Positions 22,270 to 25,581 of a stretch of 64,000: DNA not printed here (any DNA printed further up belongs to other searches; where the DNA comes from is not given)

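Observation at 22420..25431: PilB/GspE secretion ATPase encoded as a tandem fusion of two complete ATPase cores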

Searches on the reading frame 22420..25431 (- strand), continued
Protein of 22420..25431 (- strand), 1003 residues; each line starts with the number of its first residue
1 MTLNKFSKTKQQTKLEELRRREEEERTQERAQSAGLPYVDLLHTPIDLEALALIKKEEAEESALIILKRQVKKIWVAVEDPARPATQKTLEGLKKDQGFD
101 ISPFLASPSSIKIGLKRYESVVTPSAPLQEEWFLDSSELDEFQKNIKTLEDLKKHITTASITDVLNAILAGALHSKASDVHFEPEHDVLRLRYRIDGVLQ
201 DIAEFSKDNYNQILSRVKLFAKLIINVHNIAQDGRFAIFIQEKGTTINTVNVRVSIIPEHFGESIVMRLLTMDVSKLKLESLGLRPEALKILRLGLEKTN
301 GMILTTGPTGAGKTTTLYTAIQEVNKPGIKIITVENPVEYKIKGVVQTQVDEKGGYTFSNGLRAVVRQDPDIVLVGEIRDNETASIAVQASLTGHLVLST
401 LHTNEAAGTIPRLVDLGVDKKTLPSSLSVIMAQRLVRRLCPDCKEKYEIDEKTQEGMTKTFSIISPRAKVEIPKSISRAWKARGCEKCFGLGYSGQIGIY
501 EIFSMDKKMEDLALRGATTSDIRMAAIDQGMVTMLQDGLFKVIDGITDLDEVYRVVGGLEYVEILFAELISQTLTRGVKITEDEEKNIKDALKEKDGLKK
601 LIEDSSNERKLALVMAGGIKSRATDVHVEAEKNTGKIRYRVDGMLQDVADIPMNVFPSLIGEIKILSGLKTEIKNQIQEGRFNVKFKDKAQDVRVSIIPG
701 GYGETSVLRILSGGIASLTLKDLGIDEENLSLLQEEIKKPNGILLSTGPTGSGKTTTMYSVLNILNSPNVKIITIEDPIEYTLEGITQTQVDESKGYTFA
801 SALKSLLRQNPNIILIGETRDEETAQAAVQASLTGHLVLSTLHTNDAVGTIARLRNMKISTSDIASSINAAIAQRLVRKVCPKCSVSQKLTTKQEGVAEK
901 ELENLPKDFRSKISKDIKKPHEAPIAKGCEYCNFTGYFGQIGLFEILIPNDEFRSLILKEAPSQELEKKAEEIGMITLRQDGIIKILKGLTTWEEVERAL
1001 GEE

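Call 58: predict_structure(alignment_id=A1)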
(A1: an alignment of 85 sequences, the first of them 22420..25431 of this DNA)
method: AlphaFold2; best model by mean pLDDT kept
length: 1003 residues; sequences in the alignment: 85
mean_pLDDT: 87.6   pTM: 0.51
mean pLDDT of the five models: 87.6, 86.5, 86.2, 85.7, 83.9
residues with pLDDT >= 90: 534; 70-90: 406; 50-70: 45; < 50: 18
segments of 3 or more residues with pLDDT < 50: 1-6, 123-129, 573-575
pLDDT, mean of each block of 10 residues (from residue 1): 48 79 89 89 85 87 91 91 90 87 92 86 46 75 60 63 80 85 91 85 81 87 84 86 82 89 90 77 92 94 93 92 92 88 88 88 93 94 95 96 92 94 94 95 94 86 83 88 85 92 93 90 89 95 95 85 66 65 92 90 91 94 93 93 90 90 86 80 86 89 90 76 88 93 94 90 90 90 84 86 87 94 95 96 93 96 96 95 93 91 87 81 91 90 95 96 94 93 94 92 58
secondary structure, 60 per line:
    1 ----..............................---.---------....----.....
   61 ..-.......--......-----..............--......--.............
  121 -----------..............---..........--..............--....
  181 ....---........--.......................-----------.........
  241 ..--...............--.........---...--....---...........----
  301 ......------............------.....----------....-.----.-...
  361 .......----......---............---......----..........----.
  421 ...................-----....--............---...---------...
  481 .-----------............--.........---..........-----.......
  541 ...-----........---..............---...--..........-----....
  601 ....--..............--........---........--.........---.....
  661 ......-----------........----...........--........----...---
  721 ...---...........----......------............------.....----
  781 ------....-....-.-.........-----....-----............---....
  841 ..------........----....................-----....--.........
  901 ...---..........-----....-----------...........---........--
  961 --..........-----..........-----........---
elements in order (helices of 4 or more, strands of 3 or more residues): H5-34 H48-51 H56-62 E64-70 E73-78 H84-97 E100-105 H108-120 E132-135 H136-145 H149-158 H161-174 E177-184 E188-195 E198-206 H207-220 E232-242 E245-259 E262-270 H279-282 H286-296 E301-306 H313-324 E331-335 E346-349 H358-367 E372-377 H381-392 E396-401 H406-415 H420-426 E427-439 E445-448 H451-462 E478-481 E493-504 H507-515 H519-528 H534-543 H549-556 H560-573 E577-579 H582-591 H597-604 H607-620 E623-630 E634-641 E644-652 H656-666 E678-685 E690-700 E703-710 H727-737 E742-747 H754-765 E772-776 E787-790 H799-807 E813-816 H822-833 E837-842 H849-856 H861-867 E868-880 E886-889 H892-903 H907-916 E922-925 E937-947 H951-958 H963-972 H978-987 H993-1000

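Call 62: fold_search(model_id=the predicted structure, library=pdb)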
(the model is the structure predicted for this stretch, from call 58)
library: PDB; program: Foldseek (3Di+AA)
matches with E <= 10: 1812; with E <= 0.001: 375
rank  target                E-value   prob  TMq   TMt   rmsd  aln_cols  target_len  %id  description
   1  4pht_B                4.2e-44  1.00  0.26  0.59  23.9       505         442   36  ATPase GspE in complex with the cytoplasmic domain of GspL from the Vibrio vulnificus type II Secretion system (released 2014-11-26)
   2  4pht_C                4.7e-44  1.00  0.26  0.59  23.8       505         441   36  ATPase GspE in complex with the cytoplasmic domain of GspL from the Vibrio vulnificus type II Secretion system (released 2014-11-26)
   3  4pht_A                5.8e-44  1.00  0.26  0.59  24.0       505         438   36  ATPase GspE in complex with the cytoplasmic domain of GspL from the Vibrio vulnificus type II Secretion system (released 2014-11-26)
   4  5zfr_C                7.8e-43  1.00  0.33  0.78   5.3       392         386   40  Crystal structure of PilB, an extension ATPase motor of Type IV pilus, from Geobacter sulfurreducens (released 2018-09-19)
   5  5tsh_E                1.2e-42  1.00  0.36  0.90   2.9       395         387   38  PilB from Geobacter metallireducens bound to AMP-PNP (released 2017-05-17)
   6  5oiu_B                1.4e-42  1.00  0.36  0.92   2.6       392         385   38  Crystal structure of PilF type IV pilus assembly ATPase from Thermus thermophilus (released 2018-08-08)
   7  5zfr_B                1.7e-42  1.00  0.35  0.86   3.4       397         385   40  Crystal structure of PilB, an extension ATPase motor of Type IV pilus, from Geobacter sulfurreducens (released 2018-09-19)
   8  5tsh_C                2.1e-42  1.00  0.36  0.90   3.1       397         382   38  PilB from Geobacter metallireducens bound to AMP-PNP (released 2017-05-17)
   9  5zfr_A                4.6e-42  1.00  0.35  0.89   3.1       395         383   39  Crystal structure of PilB, an extension ATPase motor of Type IV pilus, from Geobacter sulfurreducens (released 2018-09-19)
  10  5tsh_F                5.7e-42  1.00  0.35  0.90   3.0       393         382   39  PilB from Geobacter metallireducens bound to AMP-PNP (released 2017-05-17)
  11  5tsh_A                1.7e-41  1.00  0.35  0.89   3.3       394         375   38  PilB from Geobacter metallireducens bound to AMP-PNP (released 2017-05-17)
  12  5oiu_C                1.8e-41  1.00  0.33  0.77   5.1       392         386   38  Crystal structure of PilF type IV pilus assembly ATPase from Thermus thermophilus (released 2018-08-08)
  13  5tsh_D                1.9e-41  1.00  0.32  0.78   5.4       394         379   39  PilB from Geobacter metallireducens bound to AMP-PNP (released 2017-05-17)
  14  5tsg_B                2.0e-41  1.00  0.36  0.92   2.7       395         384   38  PilB from Geobacter metallireducens bound to ADP (released 2017-05-17)
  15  5it5_A                6.5e-41  1.00  0.36  0.92   2.8       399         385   37  Thermus thermophilus PilB core ATPase region (released 2016-10-19)
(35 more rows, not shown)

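Call 68: list_cluster_members(proteins=[P0121, P0122, P0123, P0124, P0126, P0128, P0130, P0132, P0133, P0146])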
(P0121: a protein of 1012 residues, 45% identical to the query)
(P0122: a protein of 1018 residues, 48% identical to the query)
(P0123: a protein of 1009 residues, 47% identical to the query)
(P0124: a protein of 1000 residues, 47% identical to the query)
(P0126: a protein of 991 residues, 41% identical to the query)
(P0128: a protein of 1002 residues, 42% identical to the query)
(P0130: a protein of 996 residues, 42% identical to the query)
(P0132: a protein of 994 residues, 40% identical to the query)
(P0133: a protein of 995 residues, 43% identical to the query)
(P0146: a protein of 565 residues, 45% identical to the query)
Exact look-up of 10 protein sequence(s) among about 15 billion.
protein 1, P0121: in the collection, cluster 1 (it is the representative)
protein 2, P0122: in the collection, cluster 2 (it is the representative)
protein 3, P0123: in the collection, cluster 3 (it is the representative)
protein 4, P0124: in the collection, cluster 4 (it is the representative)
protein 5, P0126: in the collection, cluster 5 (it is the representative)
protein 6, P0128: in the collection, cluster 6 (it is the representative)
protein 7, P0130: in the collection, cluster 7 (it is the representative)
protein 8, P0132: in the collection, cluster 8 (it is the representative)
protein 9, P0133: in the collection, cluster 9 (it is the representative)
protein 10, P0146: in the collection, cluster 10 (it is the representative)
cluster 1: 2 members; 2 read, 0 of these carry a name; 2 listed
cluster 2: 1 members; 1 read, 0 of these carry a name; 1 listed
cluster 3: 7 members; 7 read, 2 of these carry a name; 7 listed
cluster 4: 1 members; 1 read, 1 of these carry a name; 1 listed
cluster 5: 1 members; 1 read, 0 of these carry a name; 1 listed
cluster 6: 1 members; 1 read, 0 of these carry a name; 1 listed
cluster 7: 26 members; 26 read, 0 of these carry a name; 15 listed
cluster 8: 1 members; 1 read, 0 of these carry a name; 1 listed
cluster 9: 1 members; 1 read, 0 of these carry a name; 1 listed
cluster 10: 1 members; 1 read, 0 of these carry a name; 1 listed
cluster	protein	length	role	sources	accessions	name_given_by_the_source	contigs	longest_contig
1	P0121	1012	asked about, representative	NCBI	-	-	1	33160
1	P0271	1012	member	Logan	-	-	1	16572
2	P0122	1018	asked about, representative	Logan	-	-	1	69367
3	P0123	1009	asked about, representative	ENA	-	-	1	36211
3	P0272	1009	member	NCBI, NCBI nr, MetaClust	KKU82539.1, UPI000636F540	MAG: General secretory pathway protein E [Parcubacteria group bacterium GW2011_GWA2_47_8] | status=active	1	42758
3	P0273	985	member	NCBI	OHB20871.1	MAG: hypothetical protein A2666_04455, partial [Parcubacteria group bacterium ...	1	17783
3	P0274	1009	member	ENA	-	-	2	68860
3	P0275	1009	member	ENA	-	-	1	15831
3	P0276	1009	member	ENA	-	-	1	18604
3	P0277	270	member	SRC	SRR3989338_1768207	-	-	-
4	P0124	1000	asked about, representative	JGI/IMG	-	type II secretory ATPase GspE/PulE/Tfp pilus assembly ATPase PilB-like protein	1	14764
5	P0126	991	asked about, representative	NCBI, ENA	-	-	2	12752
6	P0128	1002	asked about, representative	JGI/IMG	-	-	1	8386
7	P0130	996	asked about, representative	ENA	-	-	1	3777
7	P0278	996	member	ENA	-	-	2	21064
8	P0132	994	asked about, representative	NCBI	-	-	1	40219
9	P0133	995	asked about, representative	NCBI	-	-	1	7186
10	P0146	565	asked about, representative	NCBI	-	-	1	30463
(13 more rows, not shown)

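Call 75: find_encoding_contigs(protein=P0258, flank=5000, max_places=2)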
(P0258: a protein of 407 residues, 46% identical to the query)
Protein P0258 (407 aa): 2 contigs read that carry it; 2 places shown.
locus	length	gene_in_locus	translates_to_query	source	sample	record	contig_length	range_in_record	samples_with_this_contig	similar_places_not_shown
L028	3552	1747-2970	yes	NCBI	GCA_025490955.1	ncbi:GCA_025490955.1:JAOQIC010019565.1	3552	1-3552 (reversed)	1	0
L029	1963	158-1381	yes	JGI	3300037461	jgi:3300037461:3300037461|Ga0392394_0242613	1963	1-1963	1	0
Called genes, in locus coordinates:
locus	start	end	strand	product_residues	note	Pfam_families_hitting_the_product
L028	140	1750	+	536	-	PF00437:T2SSE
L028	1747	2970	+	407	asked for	PF00437:T2SSE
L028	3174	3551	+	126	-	?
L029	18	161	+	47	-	-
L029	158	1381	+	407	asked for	PF00437:T2SSE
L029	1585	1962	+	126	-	?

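Call 76: find_encoding_contigs(protein=P0164, flank=5000, max_places=2)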
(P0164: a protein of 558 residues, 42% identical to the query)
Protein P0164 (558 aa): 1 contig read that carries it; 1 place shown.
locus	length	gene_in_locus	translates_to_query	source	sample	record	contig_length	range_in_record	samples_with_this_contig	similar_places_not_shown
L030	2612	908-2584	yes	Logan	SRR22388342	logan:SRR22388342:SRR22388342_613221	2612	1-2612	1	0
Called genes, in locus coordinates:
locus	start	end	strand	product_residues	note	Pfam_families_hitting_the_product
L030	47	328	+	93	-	-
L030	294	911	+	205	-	PF08843:AbiEii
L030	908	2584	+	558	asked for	PF00437:T2SSE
